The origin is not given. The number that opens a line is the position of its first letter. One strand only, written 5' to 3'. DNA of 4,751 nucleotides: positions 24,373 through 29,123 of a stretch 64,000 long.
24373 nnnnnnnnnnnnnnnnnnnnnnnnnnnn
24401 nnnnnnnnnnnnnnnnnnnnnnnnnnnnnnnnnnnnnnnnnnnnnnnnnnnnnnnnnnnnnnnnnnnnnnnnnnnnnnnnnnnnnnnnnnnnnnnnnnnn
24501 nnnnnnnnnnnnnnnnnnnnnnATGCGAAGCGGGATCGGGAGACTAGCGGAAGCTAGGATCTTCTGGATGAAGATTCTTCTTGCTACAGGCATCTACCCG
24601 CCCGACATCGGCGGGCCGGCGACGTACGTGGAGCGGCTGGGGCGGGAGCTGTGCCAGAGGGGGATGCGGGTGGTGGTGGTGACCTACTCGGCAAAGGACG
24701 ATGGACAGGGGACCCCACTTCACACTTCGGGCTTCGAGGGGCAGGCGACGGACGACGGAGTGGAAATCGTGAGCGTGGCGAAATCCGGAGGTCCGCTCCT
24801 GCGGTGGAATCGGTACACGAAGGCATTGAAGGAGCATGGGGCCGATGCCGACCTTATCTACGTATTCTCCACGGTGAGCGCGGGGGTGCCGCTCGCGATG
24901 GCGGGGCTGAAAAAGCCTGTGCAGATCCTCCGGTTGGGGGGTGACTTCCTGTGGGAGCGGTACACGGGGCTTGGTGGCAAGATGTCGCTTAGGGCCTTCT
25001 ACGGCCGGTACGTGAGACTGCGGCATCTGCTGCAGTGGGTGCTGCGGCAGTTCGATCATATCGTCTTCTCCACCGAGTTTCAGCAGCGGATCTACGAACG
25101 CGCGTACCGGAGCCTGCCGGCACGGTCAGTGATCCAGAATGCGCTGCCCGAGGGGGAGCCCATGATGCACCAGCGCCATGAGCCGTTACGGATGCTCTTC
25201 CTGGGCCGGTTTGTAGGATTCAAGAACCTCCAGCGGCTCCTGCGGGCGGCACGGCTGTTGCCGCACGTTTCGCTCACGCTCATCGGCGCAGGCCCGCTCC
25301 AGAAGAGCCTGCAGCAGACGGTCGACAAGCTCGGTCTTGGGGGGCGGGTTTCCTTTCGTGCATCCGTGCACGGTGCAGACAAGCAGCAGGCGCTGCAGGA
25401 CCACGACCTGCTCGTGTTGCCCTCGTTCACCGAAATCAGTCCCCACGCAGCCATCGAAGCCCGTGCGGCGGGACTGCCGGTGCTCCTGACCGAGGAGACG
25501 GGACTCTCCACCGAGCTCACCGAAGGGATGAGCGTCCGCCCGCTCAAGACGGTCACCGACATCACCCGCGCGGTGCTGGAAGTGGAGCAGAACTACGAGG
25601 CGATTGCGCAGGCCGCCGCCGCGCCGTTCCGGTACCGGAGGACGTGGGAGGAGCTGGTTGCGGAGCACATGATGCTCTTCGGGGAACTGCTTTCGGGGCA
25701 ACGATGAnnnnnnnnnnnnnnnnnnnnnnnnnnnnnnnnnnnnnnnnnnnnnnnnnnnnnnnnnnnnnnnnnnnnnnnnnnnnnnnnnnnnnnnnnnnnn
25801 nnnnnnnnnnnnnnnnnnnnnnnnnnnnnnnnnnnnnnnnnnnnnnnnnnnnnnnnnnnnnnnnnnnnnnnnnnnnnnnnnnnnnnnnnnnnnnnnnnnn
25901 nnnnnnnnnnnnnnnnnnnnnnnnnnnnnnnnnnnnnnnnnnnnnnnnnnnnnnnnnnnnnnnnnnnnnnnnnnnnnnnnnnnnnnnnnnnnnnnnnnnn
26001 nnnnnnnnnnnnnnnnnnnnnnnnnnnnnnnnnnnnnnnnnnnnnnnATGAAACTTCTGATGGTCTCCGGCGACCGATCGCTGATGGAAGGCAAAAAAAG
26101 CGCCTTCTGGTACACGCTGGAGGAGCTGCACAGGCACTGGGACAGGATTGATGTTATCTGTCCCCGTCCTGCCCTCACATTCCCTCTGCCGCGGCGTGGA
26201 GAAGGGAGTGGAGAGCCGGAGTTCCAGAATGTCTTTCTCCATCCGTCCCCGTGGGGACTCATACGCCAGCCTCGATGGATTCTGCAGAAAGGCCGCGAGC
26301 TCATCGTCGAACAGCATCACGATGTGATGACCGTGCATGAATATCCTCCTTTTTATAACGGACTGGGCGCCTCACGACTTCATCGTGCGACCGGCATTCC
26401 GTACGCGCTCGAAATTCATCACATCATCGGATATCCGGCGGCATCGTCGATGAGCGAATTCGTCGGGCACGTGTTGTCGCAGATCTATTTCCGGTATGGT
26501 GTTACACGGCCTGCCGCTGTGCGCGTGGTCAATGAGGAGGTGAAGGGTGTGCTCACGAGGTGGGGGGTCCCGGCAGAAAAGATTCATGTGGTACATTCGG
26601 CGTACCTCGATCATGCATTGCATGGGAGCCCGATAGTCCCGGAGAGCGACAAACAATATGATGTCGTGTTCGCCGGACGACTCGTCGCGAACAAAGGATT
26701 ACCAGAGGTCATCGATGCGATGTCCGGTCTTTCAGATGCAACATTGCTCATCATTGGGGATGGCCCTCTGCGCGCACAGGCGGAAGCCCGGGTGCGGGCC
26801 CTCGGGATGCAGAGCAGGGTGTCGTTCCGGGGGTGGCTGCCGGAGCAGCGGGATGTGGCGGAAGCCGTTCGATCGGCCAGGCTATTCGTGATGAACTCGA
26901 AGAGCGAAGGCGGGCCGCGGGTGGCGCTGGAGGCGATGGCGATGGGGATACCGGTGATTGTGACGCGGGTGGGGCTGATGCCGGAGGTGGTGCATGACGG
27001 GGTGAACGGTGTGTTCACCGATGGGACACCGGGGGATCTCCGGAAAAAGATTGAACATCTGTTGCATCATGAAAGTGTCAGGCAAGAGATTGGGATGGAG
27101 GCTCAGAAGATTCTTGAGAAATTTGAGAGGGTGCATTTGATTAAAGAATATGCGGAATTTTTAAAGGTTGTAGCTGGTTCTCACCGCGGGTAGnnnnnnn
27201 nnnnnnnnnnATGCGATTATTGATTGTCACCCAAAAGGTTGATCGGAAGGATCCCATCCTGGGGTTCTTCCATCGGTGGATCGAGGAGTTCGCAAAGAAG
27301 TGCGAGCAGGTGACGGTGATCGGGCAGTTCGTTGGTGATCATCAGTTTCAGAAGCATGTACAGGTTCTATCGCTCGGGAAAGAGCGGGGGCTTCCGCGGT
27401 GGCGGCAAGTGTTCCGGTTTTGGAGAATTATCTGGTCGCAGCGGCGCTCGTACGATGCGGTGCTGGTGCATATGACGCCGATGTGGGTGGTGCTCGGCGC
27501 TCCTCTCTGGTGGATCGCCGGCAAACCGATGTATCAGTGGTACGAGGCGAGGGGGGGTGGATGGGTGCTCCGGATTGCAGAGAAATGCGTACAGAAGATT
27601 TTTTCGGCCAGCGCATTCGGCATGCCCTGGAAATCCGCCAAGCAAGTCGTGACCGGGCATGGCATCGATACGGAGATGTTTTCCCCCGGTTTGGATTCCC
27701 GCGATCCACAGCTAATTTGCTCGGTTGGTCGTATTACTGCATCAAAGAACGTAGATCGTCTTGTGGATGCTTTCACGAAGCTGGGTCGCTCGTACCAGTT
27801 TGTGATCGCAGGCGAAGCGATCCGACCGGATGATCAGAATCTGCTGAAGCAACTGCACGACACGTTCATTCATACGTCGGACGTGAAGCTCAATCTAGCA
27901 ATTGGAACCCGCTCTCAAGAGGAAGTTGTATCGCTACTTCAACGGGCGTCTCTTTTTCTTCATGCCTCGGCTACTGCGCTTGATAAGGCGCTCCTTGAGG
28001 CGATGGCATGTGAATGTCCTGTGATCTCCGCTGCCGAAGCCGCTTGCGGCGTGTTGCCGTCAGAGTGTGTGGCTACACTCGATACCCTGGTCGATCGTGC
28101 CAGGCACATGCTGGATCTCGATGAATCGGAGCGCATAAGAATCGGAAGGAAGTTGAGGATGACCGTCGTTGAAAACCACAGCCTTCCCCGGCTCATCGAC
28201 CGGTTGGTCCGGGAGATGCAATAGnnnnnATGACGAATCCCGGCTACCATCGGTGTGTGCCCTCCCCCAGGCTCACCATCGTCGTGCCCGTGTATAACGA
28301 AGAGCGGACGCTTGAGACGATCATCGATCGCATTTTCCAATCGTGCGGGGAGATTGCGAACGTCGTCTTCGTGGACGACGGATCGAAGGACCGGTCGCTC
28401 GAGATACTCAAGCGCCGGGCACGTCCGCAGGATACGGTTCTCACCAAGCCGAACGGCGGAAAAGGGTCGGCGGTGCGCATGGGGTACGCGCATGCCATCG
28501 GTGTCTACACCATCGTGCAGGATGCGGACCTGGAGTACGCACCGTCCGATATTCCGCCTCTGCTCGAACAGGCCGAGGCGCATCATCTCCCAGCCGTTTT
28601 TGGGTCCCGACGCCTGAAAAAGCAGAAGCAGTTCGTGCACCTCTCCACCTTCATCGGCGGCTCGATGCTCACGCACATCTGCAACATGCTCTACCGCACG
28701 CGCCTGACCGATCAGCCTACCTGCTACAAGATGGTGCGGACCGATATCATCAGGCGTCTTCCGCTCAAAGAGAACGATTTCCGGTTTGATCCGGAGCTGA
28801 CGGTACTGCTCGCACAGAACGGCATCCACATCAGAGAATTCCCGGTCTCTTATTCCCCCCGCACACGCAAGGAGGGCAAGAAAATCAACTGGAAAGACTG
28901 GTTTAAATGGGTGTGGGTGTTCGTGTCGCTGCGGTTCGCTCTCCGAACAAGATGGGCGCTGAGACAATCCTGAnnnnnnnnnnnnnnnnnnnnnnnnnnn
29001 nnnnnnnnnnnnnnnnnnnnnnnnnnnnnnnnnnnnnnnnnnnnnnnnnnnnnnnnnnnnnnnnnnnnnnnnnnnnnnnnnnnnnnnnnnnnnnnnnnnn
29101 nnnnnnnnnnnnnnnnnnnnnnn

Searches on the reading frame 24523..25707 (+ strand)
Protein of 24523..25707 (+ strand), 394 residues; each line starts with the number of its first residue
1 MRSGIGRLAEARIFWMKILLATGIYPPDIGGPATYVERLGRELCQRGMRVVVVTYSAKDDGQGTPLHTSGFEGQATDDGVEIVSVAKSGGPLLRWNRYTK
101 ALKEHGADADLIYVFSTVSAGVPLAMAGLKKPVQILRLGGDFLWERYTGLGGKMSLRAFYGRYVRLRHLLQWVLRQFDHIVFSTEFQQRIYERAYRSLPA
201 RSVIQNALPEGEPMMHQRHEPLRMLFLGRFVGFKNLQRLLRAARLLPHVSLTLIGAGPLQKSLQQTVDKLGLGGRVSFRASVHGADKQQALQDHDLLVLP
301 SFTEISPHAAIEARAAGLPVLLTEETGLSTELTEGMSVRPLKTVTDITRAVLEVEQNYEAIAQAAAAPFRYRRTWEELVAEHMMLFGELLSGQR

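Call 22: search_protein_families(library=pfam, proteins=[window:24523-25707:+], max_evalue=0.001)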
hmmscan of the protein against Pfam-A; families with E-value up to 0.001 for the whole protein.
window:24523-25707:+ (394 aa): 6 families
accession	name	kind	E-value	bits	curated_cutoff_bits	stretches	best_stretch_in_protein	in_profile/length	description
PF00534.26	Glycos_transf_1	-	4.8e-18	65.7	26.4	1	219-358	13-159/172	Glycosyl transferases group 1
PF13692.12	Glyco_trans_1_4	-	7.5e-17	62.3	27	1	223-354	3-139/142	Glycosyl transferases group 1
PF13579.12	Glyco_trans_4_4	-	1.6e-13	51.7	29.7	1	30-199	1-148/158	Glycosyl transferase 4-like domain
PF13439.12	Glyco_transf_4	-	7e-10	39.6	28.5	1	29-205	1-163/170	Glycosyltransferase Family 4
PF20706.3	GT4-conflict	-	1.1e-09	38.2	26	1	214-365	190-351/385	Family 4 Glycosyltransferase in conflict systems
PF13524.12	Glyco_trans_1_2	-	0.00013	22.4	25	1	237-378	3-138/144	Glycosyl transferase-like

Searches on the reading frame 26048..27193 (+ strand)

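Call 22: search_protein_families(library=pfam, proteins=[window:26048-27193:+], max_evalue=0.001)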
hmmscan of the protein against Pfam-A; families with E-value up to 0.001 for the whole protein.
window:26048-27193:+ (381 aa): 6 families
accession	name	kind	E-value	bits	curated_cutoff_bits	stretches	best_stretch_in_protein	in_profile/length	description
PF00534.26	Glycos_transf_1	-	2e-34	119.1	26.4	1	199-354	11-171/172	Glycosyl transferases group 1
PF13692.12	Glyco_trans_1_4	-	8.2e-31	107.6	27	1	205-340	3-141/142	Glycosyl transferases group 1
PF13579.12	Glyco_trans_4_4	-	4.6e-12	47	29.7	1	24-183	11-156/158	Glycosyl transferase 4-like domain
PF20706.3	GT4-conflict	-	2.8e-11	43.5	26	1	177-307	171-312/385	Family 4 Glycosyltransferase in conflict systems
PF13439.12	Glyco_transf_4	-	4.7e-09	36.9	28.5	1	24-183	12-163/170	Glycosyltransferase Family 4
PF13524.12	Glyco_trans_1_2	-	5.3e-09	36.6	25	1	244-358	12-132/144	Glycosyl transferase-like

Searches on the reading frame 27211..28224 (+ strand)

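Call 22: search_protein_families(library=pfam, proteins=[window:27211-28224:+], max_evalue=0.001)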
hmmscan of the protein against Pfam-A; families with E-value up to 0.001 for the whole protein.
window:27211-28224:+ (337 aa): 3 families
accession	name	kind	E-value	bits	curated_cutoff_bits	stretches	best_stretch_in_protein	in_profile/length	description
PF00534.26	Glycos_transf_1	-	6.5e-14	52.3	26.4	1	164-275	13-123/172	Glycosyl transferases group 1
PF13692.12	Glyco_trans_1_4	-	1.7e-12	48.3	27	1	168-276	3-108/142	Glycosyl transferases group 1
PF13524.12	Glyco_trans_1_2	-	3.6e-06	27.4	25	1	196-331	16-141/144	Glycosyl transferase-like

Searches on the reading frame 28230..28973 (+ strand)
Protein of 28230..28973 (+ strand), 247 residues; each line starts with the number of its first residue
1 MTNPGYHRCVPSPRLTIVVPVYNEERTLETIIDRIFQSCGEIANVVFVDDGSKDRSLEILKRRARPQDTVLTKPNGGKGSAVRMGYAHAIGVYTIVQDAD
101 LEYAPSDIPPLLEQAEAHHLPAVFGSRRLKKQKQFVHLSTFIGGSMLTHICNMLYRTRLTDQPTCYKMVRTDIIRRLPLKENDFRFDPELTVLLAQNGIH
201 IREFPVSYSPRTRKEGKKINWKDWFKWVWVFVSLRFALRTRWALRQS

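Call 22: search_protein_families(library=pfam, proteins=[window:28230-28973:+], max_evalue=0.001)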
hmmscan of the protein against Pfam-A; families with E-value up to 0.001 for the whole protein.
window:28230-28973:+ (247 aa): 2 families
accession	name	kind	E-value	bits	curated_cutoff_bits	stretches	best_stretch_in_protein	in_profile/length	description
PF00535.33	Glycos_transf_2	-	1.4e-25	90.6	23.3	1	16-174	1-164/168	Glycosyl transferase family 2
PF13641.12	Glyco_tranf_2_3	-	0.00072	20.1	27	0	13-135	1-131/230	Glycosyltransferase like family 2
